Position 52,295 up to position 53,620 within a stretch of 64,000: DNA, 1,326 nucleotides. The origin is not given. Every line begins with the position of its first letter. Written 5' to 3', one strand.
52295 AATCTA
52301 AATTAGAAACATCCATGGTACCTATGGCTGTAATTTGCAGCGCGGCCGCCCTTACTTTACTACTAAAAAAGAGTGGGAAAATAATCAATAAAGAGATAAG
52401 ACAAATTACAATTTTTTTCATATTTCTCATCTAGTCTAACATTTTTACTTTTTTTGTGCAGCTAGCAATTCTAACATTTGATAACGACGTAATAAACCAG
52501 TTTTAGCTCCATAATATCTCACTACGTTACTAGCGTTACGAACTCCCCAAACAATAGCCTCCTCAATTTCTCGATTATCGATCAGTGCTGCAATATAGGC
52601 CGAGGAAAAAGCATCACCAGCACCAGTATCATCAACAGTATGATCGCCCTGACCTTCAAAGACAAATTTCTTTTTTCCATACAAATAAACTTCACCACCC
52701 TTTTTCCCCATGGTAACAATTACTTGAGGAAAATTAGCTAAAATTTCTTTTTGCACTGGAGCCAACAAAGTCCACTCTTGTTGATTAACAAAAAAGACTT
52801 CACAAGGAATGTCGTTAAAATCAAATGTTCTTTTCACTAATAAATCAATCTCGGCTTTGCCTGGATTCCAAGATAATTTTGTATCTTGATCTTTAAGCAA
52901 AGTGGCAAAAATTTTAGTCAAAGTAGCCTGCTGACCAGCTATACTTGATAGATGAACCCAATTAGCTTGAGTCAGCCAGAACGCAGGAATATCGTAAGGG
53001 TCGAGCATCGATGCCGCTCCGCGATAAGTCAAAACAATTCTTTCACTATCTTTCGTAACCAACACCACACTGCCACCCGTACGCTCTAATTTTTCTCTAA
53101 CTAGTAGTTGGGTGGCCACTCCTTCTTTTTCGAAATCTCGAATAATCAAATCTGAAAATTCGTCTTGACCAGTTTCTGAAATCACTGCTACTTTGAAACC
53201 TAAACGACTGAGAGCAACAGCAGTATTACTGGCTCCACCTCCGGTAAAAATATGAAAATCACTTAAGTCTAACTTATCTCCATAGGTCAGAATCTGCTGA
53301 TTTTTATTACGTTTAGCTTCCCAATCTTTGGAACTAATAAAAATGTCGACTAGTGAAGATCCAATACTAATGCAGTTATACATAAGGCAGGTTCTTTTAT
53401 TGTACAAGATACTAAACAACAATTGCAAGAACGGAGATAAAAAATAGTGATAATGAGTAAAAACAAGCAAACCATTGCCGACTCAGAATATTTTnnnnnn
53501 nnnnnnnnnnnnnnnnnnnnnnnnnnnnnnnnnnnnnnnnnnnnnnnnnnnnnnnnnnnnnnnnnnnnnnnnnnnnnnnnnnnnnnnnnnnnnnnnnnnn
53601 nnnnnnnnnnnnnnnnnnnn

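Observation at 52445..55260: rpiB-rpe-LOG-pfkB cluster: candidate nucleotide/ribose salvage route into the pentose-phosphate pathway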

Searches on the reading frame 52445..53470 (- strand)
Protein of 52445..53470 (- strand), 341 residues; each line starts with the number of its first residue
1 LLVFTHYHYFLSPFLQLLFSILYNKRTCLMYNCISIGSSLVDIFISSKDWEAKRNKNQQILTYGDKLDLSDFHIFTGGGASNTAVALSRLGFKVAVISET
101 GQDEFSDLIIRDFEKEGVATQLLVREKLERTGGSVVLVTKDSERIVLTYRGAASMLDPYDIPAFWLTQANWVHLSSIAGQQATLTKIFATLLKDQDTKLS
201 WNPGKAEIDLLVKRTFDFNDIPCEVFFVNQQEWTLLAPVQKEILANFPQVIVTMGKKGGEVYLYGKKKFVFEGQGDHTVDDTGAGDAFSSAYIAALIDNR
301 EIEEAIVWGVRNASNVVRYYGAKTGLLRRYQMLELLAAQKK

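Call 3: search_protein_families(library=pfam, proteins=[window:52445-53470:-], max_evalue=0.01)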
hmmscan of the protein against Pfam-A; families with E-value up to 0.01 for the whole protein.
window:52445-53470:- (341 aa): 2 families
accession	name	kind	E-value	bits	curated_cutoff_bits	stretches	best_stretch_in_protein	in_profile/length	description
PF00294.29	PfkB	-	1.9e-36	126.4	25.8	1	61-325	21-298/302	pfkB family carbohydrate kinase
PF08543.17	Phos_pyr_kin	-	0.0021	17.9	27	1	247-318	156-233/246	Phosphomethylpyrimidine kinase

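Call 4: search_protein_families(library=ncbifam, proteins=[window:52445-53470:-], max_evalue=0.01)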
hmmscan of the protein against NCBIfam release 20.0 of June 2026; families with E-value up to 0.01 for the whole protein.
window:52445-53470:- (341 aa): 20 families
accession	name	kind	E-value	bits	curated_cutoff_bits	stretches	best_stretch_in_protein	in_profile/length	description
TIGR02152.1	D_ribokin_bact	equivalog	1.2e-30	106.9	299.65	1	60-328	18-292/298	ribokinase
NF053626.1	RibKinHalex1628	equivalog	7.2e-30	104.5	330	1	76-313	37-269/293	ATP-dependent ribose-1-phosphate kinase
TIGR04382.1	myo_inos_iolC_N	equivalog_domain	8.9e-25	87.6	300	2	68-176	25-135/309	5-dehydro-2-deoxygluconokinase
NF008353.0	PRK11142.1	equivalog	4.1e-23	82.4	341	2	62-164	24-126/307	ribokinase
NF006957.1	PRK09434.1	equivalog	1.3e-22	80.7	450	1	76-305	26-269/302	fructokinase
NF041134.1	R1P_kin_Thcocales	equivalog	1e-20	74.3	500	1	64-326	24-272/291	ADP-dependent ribose-1-phosphate kinase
NF007321.0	PRK09813.1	equivalog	5.4e-17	62.1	247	1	74-322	21-260/261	fructoselysine 6-kinase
NF040938.1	KDG_KDGal_kin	equivalog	5.9e-15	55.1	400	1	63-323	16-290/305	bifunctional 2-dehydro-3-deoxygluconokinase/2-dehydro-3-deoxygalactonokinase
NF041164.1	NucKinThplmales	equivalog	2.8e-14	53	450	1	76-318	37-273/295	nucleoside kinase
NF052444.1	DhDoxglucKinKdgK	equivalog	3e-14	53.1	400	2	250-322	223-295/303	2-dehydro-3-deoxygluconokinase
NF041332.1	KDG_KDGal_kin_Halo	equivalog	4.7e-13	49.3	440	2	246-314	222-289/320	bifunctional 2-dehydro-3-deoxygluconokinase/2-dehydro-3-deoxygalactonokinase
TIGR02198.1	rfaE_dom_I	equivalog_domain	5.6e-13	48.7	345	2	245-324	225-304/315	D-glycero-beta-D-manno-heptose-7-phosphate kinase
NF049991.1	TagKinase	equivalog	2.7e-12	46.1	420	1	87-337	51-316/321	tagatose kinase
NF047869.1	myo_kin_aldol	exception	1.3e-09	37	600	1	68-149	30-110/586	bifunctional 5-dehydro-2-deoxygluconokinase/5-dehydro-2-deoxyphosphogluconate aldolase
TIGR03168.1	1-PFK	subfamily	2.1e-09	36.8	216.4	1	240-324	206-289/305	hexose kinase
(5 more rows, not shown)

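Call 17: search_solved_structures(query=window:52445-53383:-, max_evalue=0.001, show_alignments=3)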
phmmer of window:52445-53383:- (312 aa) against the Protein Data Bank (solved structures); distinct sequences matched with E-value up to 0.001: 53.
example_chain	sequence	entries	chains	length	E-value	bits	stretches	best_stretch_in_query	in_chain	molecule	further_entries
3h49_A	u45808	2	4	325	8.5e-16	61.2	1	36-307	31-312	Ribokinase | Uncharacterized sugar kinase ydjH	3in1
4e3a_A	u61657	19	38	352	1.1e-15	60.9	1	47-293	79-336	sugar kinase protein | Probable sugar kinase protein | sugar kinase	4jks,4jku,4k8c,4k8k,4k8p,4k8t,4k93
1vm7_A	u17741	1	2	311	1.8e-14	56.8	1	39-302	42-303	ribokinase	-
3hj6_A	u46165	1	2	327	3.7e-13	52.5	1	46-148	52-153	Fructokinase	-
3ubo_A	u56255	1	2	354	5.4e-13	52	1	2-139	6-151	adenosine kinase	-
3ry7_A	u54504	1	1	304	1.3e-12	50.7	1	45-296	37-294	Ribokinase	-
1v19_A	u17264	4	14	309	1.6e-12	50.5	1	44-292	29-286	2-KETO-3-DEOXYGLUCONATE KINASE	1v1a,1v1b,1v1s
5ey7_A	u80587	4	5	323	1.1e-11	47.7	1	47-266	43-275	Fructokinase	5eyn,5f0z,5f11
3gbu_A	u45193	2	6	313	1.2e-11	47.5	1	34-269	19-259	Uncharacterized sugar kinase PH1459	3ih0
3ewm_A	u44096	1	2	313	1.3e-11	47.5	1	34-269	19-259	Uncharacterized sugar kinase PH1459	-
4du5_A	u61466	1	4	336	1.5e-11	47.2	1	42-302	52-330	PfkB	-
6znx_A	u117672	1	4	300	1.9e-11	46.9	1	40-280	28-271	Ribokinase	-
8cqx_A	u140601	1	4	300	2.4e-11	46.6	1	40-280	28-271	Ribokinase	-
5ygg_A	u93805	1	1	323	3.7e-11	46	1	47-266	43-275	Fructokinase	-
2c49_A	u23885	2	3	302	3.9e-11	45.9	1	44-305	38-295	SUGAR KINASE MJ0406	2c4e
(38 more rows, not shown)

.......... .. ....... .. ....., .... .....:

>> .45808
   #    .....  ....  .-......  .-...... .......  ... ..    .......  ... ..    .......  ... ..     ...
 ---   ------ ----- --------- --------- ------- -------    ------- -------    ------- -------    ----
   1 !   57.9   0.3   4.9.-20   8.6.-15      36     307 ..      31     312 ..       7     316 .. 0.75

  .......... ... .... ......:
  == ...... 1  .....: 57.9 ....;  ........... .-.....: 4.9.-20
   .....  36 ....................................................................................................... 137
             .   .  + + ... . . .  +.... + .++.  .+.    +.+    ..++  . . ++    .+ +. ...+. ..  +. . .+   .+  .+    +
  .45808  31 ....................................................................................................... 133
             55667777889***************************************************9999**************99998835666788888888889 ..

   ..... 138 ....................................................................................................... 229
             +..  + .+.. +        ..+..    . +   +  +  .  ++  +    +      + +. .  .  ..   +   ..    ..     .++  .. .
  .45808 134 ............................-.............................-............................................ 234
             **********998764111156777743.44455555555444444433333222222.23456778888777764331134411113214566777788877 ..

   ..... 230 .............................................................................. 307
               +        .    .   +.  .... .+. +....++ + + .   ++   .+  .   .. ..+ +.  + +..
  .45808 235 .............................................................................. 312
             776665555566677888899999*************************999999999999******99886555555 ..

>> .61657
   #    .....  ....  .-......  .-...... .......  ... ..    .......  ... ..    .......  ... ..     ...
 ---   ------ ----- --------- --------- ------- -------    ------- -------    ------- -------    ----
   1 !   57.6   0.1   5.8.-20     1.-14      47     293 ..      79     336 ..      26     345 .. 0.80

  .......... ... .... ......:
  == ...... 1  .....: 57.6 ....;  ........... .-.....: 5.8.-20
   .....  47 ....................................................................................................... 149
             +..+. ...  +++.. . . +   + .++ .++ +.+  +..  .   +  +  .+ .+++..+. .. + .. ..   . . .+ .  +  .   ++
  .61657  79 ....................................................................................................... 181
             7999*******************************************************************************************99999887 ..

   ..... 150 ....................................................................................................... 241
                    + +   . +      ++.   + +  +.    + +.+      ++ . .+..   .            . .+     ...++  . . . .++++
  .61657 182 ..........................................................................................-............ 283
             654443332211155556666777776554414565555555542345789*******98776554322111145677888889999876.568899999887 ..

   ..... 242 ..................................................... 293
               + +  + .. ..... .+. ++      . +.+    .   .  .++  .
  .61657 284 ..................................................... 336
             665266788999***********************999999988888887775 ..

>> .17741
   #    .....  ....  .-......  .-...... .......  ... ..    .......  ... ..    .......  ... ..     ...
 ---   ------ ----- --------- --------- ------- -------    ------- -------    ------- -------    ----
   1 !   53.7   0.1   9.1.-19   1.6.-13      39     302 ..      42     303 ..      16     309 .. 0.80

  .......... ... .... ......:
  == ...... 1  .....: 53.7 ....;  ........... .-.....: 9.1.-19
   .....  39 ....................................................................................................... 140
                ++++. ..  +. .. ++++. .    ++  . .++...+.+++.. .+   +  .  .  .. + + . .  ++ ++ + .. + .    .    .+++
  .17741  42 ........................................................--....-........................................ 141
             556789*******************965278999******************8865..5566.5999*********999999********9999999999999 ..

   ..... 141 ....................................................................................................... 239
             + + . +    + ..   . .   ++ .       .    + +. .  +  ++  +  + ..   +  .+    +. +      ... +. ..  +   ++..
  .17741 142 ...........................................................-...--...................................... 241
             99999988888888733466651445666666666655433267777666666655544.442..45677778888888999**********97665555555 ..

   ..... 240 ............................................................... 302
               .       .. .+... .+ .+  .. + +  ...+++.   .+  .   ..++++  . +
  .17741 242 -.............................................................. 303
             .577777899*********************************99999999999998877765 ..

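Call 42: find_homologous_proteins(query=window:52445-53383:-)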
Query window:52445-53383:- (312 aa): 421 proteins with E <= 0.001 among 2534 candidates; the best 120 are listed.
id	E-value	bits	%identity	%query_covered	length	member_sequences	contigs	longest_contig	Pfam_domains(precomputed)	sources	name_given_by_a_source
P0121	4.0e-189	645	92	100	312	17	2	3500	PF00294.30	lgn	-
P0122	5.7e-172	589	83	100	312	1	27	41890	PF00294.30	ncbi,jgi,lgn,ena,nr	ncbi:MAG: carbohydrate kinase family protein [Candidatus Pacebacteria bacterium]|jgi:ribokinase|nr:c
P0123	2.0e-171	587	83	100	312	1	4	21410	PF00294.30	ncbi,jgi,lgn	jgi:ribokinase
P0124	1.1e-170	585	82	100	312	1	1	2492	PF00294.30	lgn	-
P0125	1.6e-170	584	83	100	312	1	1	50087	PF00294.30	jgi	jgi:ribokinase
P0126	3.0e-170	583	82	100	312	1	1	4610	PF00294.30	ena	-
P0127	1.7e-167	574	80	100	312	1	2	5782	PF00294.30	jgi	jgi:ribokinase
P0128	3.2e-167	573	80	100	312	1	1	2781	PF00294.30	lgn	-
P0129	2.2e-165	567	79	100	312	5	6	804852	PF00294.30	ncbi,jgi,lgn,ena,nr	ncbi:MAG: carbohydrate kinase family protein [Candidatus Pacebacteria bacterium]|nr:carbohydrate kin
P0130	1.7e-164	564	79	100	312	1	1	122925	PF00294.30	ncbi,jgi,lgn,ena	jgi:sugar/nucleoside kinase (ribokinase family)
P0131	3.5e-164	563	80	100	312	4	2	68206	PF00294.30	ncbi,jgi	jgi:ribokinase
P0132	1.9e-163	561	79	100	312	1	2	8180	PF00294.30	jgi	jgi:ribokinase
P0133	4.9e-162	556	78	100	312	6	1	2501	PF00294.30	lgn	-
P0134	1.6e-147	509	71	100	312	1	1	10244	PF00294.30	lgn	-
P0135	2.0e-147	508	71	100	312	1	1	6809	PF00294.30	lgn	-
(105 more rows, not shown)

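Call 45: search_solved_structures(query=A3, max_evalue=0.00001, show_alignments=0)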
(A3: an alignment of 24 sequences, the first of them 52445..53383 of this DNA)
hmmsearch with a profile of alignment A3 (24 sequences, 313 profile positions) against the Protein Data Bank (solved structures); distinct sequences matched with E-value up to 0.00001: 74 (the best 60 are shown).
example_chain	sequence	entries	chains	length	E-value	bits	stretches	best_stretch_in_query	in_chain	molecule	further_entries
3h49_A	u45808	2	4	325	6.6e-24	87.8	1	3-308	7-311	Ribokinase | Uncharacterized sugar kinase ydjH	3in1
3ry7_A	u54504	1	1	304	1.9e-23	86.3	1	34-298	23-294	Ribokinase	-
6wjz_A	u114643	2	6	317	9.8e-22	80.7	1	35-136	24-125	Ribokinase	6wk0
5byc_A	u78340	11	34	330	1.1e-21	80.5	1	35-136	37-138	Ribokinase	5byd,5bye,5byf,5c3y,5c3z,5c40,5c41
2fv7_A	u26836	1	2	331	1.1e-21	80.5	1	35-136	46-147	Ribokinase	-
2c49_A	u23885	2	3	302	3.9e-21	78.7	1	40-309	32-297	SUGAR KINASE MJ0406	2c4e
4e3a_A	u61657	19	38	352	1e-20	77.4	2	2-143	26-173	sugar kinase protein | Probable sugar kinase protein | sugar kinase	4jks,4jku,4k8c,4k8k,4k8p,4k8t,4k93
3hj6_A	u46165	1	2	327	1.9e-20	76.5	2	45-153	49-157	Fructokinase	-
5ey7_A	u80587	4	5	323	2.4e-20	76.1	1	48-268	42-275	Fructokinase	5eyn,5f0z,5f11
3ewm_A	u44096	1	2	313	8.4e-20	74.4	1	35-271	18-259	Uncharacterized sugar kinase PH1459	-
3gbu_A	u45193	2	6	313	2e-19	73.1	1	35-271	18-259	Uncharacterized sugar kinase PH1459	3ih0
1vm7_A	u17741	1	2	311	2.2e-19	73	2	205-307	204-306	ribokinase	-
5ygg_A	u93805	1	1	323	2.5e-19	72.8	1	48-268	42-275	Fructokinase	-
3ubo_A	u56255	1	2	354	5.1e-19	71.8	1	2-143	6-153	adenosine kinase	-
1gqt_A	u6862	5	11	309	1.2e-18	70.5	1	34-306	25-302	RIBOKINASE | PROTEIN (RIBOKINASE)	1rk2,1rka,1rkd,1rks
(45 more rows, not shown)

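Call 49: predict_structure(alignment_id=A3)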
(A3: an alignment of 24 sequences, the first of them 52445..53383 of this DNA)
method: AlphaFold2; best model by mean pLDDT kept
length: 312 residues; sequences in the alignment: 24
mean_pLDDT: 85.5   pTM: 0.85
mean pLDDT of the five models: 85.5, 84.9, 82.5, 81.4, 79.9
residues with pLDDT >= 90: 165; 70-90: 96; 50-70: 49; < 50: 2
segments of 3 or more residues with pLDDT < 50: none
pLDDT, mean of each block of 10 residues (from residue 1): 94 78 64 63 80 94 95 83 94 79 74 70 75 93 94 96 94 95 96 96 96 97 87 89 64 81 96 92 82 79 85 54
secondary structure, 60 per line:
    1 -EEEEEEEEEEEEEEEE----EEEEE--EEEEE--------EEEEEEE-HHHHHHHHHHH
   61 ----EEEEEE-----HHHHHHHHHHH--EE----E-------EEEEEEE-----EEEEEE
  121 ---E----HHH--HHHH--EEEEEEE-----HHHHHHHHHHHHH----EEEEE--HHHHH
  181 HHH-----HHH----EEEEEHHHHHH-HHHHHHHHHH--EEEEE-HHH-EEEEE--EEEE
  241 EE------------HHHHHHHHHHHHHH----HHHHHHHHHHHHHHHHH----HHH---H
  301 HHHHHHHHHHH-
elements in order: E2-17 E22-26 E29-33 E42-48 H50-60 E65-70 H76-86 E103-109 E115-120 H134-137 E140-146 H152-164 E169-173 H176-183 E196-200 H201-206 H208-217 E220-224 E230-234 E237-242 H255-268 H273-289 H300-311
